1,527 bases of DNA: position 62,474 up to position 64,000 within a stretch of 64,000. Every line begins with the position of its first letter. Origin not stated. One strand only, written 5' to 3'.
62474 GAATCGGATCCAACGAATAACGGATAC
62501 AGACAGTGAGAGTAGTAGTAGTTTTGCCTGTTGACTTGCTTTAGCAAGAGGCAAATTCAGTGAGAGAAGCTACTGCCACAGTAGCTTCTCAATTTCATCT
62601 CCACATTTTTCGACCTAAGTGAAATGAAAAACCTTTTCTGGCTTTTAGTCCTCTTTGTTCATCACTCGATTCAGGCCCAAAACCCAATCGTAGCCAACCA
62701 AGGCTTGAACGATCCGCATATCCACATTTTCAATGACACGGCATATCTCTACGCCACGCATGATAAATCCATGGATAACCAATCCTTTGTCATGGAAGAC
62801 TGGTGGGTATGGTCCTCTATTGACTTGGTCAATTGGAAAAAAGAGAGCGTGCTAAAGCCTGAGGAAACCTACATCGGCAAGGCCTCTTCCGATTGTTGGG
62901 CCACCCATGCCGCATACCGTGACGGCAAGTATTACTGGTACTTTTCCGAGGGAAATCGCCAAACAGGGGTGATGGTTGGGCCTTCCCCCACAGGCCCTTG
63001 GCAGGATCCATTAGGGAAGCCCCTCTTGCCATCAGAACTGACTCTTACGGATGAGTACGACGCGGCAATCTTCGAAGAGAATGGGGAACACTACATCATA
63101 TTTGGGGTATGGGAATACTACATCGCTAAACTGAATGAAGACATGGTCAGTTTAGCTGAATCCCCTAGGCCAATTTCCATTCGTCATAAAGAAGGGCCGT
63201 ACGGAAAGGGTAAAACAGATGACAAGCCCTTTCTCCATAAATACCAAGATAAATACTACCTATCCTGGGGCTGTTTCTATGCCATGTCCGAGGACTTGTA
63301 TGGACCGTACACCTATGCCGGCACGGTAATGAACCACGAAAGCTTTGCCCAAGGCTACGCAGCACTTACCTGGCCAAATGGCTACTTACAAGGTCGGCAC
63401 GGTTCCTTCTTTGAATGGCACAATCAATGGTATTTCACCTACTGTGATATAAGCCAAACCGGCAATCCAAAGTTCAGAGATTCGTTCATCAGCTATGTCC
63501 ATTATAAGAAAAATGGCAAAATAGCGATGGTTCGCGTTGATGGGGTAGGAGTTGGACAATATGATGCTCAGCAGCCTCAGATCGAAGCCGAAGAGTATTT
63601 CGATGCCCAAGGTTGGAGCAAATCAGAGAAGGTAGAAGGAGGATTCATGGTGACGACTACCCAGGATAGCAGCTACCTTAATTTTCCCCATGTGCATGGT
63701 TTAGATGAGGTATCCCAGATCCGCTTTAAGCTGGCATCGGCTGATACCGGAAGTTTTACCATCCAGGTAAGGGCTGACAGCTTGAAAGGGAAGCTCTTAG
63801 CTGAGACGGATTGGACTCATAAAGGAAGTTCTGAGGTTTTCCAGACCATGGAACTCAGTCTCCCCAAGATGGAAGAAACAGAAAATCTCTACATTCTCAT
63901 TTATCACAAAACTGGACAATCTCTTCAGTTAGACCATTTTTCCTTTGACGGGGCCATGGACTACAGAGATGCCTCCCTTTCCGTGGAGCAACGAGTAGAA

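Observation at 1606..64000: A ~62-kb super-locus that looks built for a sulfated, rhamnose-rich polysaccharide, without an obvious canonical lyase set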

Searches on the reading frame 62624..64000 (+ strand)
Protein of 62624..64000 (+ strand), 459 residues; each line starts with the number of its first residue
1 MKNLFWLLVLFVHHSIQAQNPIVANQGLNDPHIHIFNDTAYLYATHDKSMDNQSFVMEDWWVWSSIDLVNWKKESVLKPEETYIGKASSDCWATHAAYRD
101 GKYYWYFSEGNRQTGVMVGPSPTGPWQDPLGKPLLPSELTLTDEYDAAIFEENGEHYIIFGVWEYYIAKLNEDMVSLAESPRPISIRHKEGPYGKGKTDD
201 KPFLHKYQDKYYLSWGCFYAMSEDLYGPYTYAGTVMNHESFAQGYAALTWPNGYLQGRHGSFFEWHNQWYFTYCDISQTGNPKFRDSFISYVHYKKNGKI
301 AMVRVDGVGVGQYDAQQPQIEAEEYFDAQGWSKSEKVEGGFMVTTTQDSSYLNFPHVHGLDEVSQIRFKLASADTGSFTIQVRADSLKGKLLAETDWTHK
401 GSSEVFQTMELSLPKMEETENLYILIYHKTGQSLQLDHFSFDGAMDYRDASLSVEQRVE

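Call 9: search_protein_families(library=pfam, proteins=[window:62624-64000:+], max_evalue=0.001)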
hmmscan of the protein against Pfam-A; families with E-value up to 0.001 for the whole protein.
window:62624-64000:+ (459 aa): 2 families
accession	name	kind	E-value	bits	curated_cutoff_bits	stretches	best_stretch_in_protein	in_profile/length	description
PF04616.20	Glyco_hydro_43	-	6.8e-27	95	32.2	1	19-299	2-287/288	Glycosyl hydrolases family 43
PF03422.21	CBM_6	-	1.1e-08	35.8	28.9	1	321-442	1-124/125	Carbohydrate binding module (family 6)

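Call 73: find_related_loci(query=window:62624-64000:+, collection=metagenome_contigs, flank=10000)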
Query window:62624-64000:+ (459 aa) in metagenome_contigs; peptide patterns used: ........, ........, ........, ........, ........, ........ (x = any residue, [..] = any of these).
102 stretches matched a pattern; 67 encode a relative of the query (tblastn E <= 1e-3); 67 distinct loci.
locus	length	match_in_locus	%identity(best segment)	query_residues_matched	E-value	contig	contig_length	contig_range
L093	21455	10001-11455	59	6-459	0e+0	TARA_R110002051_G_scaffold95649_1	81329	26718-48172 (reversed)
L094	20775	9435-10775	59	2-441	0e+0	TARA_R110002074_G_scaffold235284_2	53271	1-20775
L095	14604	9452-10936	55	1-459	0e+0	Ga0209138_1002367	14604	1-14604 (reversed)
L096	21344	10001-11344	59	1-441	5e-179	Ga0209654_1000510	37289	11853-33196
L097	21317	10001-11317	59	8-441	5e-179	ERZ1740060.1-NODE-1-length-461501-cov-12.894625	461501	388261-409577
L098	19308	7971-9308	58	1-441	7e-177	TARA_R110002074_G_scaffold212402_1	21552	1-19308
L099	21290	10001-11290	60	15-441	2e-176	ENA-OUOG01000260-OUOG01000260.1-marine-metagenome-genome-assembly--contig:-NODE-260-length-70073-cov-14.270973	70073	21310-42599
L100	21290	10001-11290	60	15-441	2e-176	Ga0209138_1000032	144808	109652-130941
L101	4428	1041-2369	59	2-441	0e+0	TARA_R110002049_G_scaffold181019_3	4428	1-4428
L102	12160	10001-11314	58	7-441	2e-174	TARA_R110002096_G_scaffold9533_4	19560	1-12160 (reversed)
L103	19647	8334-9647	58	7-441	2e-174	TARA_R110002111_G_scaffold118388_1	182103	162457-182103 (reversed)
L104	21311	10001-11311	57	4-441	2e-172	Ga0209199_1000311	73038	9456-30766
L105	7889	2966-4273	59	8-441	2e-172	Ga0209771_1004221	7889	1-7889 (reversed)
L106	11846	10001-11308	59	8-441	2e-172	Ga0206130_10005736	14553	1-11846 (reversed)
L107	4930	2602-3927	56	7-441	4e-176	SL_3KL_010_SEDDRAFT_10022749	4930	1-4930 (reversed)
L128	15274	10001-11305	46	6-442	3e-127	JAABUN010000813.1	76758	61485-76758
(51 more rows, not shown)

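Call 77: search_protein_families(library=pfam, proteins=[L100:790-2166:+, L100:5866-7962:+, L100:8166-8951:+, L100:11317-13584:+, L100:13587-14708:+, L100:14729-17680:+, L104:2794-3585:+, L104:3596-4768:+, L104:11644-13914:+, L104:13920-15050:+], max_evalue=0.00001)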
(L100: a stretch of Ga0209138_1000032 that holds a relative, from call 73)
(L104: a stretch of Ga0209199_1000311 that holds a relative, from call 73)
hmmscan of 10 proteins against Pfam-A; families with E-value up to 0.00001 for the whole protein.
L100:790-2166:+ (458 aa): 1 family
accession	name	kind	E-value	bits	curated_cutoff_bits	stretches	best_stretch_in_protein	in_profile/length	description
PF06439.18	3keto-disac_hyd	-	2.2e-84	282.6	26.8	2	244-452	1-187/187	3-keto-disaccharide hydrolase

L100:5866-7962:+ (698 aa): 2 families
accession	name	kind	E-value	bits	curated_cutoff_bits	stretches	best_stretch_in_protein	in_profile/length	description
PF15892.11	BNR_4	-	3.7e-25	89.3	27.3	1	79-332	3-218/272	BNR repeat-containing family member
PF18962.6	Por_Secre_tail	-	8.5e-13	48.8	27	1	630-697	1-75/75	Secretion system C-terminal sorting domain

L100:8166-8951:+ (261 aa): 0 families

L100:11317-13584:+ (755 aa): 3 families
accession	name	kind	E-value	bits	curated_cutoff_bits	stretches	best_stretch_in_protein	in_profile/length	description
PF00933.27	Glyco_hydro_3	-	9.9e-57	193.2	27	1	49-376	2-315/316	Glycosyl hydrolase family 3 N terminal domain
PF01915.27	Glyco_hydro_3_C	-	3.8e-40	138.4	31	1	415-637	1-200/200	Glycosyl hydrolase family 3 C-terminal domain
PF14310.12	Fn3-like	-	7.6e-23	80.9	25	1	674-743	1-71/71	Fibronectin type III-like domain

L100:13587-14708:+ (373 aa): 1 family
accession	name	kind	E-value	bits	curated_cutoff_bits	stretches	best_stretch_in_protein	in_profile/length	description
PF07470.19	Glyco_hydro_88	-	2.2e-69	234.6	26.6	1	54-372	27-351/352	Glycosyl Hydrolase Family 88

L100:14729-17680:+ (983 aa): 2 families
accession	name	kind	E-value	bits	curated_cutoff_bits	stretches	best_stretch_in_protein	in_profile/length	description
PF03422.21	CBM_6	-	1.3e-11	45.3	28.9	1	533-628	23-123/125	Carbohydrate binding module (family 6)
PF18099.7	CBM_35_2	-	7e-11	42.6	23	1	532-624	16-108/112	Carbohydrate binding module (family 35)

L104:2794-3585:+ (263 aa): 3 families
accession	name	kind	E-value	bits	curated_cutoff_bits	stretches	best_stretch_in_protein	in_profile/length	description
PF13561.12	adh_short_C2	-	2e-57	194.9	27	1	17-252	1-235/236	Enoyl-(Acyl carrier protein) reductase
PF00106.31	adh_short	-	2e-55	187.7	26.6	1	11-201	1-191/195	short chain dehydrogenase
PF08659.16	KR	-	5.7e-14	52.9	22.6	1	13-171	3-161/180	KR domain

L104:3596-4768:+ (390 aa): 1 family
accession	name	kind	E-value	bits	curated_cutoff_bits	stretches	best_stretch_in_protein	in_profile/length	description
PF16153.10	DUF4861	-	1.7e-82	277.9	22.3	1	29-384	1-378/380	Domain of unknown function (DUF4861)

L104:11644-13914:+ (756 aa): 3 families
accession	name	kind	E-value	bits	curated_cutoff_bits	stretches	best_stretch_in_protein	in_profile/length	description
PF00933.27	Glyco_hydro_3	-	1.7e-54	185.8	27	1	49-376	2-315/316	Glycosyl hydrolase family 3 N terminal domain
PF01915.27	Glyco_hydro_3_C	-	9.6e-40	137.1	31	1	415-638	1-200/200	Glycosyl hydrolase family 3 C-terminal domain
PF14310.12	Fn3-like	-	2e-22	79.5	25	1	675-744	1-71/71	Fibronectin type III-like domain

L104:13920-15050:+ (376 aa): 1 family
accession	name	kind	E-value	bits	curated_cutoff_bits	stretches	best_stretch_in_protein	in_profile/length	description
PF07470.19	Glyco_hydro_88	-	2.5e-72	244.3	26.6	1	56-374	27-351/352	Glycosyl Hydrolase Family 88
